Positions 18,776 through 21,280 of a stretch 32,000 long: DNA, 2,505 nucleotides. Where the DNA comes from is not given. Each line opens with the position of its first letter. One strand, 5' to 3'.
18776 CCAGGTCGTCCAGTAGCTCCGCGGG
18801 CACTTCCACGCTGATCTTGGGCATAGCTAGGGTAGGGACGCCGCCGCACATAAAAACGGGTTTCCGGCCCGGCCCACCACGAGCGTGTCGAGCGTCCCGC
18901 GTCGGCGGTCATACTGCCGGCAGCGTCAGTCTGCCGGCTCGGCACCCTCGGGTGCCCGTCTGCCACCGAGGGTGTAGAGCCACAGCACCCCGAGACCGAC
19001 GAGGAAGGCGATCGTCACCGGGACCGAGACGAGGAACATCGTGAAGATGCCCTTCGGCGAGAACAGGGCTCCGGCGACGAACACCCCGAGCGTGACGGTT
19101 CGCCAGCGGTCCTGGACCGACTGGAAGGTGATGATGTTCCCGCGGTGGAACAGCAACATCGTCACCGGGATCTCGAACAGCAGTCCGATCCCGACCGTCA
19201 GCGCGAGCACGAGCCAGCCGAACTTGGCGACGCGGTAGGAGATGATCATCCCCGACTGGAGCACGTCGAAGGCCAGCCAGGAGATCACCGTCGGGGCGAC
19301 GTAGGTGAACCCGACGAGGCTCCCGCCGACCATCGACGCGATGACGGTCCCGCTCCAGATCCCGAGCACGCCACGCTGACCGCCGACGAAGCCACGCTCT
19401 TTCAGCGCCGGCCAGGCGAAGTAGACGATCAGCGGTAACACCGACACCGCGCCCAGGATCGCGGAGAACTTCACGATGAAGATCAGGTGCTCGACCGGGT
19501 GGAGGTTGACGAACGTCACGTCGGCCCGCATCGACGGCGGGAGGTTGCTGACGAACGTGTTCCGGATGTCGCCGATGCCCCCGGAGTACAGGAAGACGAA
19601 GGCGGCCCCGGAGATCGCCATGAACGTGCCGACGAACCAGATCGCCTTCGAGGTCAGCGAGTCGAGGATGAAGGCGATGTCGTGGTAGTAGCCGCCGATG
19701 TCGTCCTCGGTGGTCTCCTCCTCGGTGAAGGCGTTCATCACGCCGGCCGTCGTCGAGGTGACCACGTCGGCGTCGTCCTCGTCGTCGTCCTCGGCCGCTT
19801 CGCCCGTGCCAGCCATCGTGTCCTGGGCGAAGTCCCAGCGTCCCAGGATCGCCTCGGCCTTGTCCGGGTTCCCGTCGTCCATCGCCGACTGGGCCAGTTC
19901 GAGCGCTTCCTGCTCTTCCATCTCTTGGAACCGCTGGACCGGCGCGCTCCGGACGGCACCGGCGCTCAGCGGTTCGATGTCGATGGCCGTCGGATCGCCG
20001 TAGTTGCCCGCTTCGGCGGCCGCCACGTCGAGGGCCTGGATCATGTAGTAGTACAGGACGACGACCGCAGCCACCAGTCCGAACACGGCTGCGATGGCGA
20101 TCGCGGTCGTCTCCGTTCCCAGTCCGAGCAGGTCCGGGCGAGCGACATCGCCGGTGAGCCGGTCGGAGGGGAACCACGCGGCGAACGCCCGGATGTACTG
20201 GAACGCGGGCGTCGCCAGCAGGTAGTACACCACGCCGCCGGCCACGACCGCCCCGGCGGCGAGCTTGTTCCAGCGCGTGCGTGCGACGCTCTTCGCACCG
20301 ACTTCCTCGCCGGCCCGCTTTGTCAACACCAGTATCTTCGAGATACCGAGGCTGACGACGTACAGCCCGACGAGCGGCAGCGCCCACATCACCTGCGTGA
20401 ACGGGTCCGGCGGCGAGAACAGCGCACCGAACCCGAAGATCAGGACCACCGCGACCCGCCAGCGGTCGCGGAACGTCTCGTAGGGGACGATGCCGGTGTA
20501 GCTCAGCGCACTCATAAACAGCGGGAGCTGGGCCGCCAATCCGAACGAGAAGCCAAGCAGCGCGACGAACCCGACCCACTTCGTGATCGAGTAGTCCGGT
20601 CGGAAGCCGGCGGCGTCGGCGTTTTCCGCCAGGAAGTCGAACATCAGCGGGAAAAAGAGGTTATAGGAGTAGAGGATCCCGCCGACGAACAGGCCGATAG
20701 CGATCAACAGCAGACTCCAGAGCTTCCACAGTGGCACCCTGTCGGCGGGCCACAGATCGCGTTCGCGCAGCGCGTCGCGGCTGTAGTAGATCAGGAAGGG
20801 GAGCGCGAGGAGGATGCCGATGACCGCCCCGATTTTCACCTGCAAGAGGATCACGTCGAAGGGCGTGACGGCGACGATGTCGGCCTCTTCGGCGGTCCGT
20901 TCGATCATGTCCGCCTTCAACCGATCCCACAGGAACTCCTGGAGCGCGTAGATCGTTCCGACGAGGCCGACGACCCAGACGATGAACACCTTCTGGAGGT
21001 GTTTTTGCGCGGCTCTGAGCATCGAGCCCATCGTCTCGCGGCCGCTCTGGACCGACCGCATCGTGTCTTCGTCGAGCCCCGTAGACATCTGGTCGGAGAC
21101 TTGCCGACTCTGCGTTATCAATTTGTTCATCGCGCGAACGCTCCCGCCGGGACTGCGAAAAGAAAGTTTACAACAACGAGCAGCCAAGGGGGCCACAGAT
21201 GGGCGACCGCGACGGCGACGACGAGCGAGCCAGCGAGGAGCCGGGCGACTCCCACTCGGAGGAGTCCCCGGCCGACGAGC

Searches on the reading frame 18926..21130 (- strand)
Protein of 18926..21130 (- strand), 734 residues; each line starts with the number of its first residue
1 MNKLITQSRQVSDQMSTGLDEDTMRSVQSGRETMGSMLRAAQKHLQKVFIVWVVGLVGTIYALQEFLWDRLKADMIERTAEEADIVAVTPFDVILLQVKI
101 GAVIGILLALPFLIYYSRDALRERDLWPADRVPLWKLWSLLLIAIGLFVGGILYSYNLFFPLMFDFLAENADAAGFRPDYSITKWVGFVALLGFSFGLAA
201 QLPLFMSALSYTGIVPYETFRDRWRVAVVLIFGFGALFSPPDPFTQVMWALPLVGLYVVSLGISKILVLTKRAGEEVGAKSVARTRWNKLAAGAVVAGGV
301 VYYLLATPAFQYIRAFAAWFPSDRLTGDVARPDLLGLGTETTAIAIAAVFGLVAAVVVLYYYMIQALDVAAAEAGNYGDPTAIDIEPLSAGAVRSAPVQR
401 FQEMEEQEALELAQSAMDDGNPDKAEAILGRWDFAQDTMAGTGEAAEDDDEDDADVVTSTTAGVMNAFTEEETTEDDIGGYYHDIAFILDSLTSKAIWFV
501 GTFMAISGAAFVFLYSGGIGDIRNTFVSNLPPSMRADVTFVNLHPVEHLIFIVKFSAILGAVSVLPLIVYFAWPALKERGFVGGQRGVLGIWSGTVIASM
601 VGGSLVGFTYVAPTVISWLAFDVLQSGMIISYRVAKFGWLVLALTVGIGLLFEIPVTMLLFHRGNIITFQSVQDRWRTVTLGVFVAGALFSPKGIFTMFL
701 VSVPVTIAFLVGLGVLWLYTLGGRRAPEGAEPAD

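Call 87: search_protein_families(library=pfam, proteins=[window:18926-21130:-], max_evalue=0.001)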
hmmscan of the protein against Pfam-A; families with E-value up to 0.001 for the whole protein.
window:18926-21130:- (734 aa): 1 family
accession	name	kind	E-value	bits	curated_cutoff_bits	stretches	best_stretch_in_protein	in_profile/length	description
PF00902.23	TatC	-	1.4e-73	247.6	25.1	2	37-252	2-208/208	Sec-independent protein translocase protein (TatC)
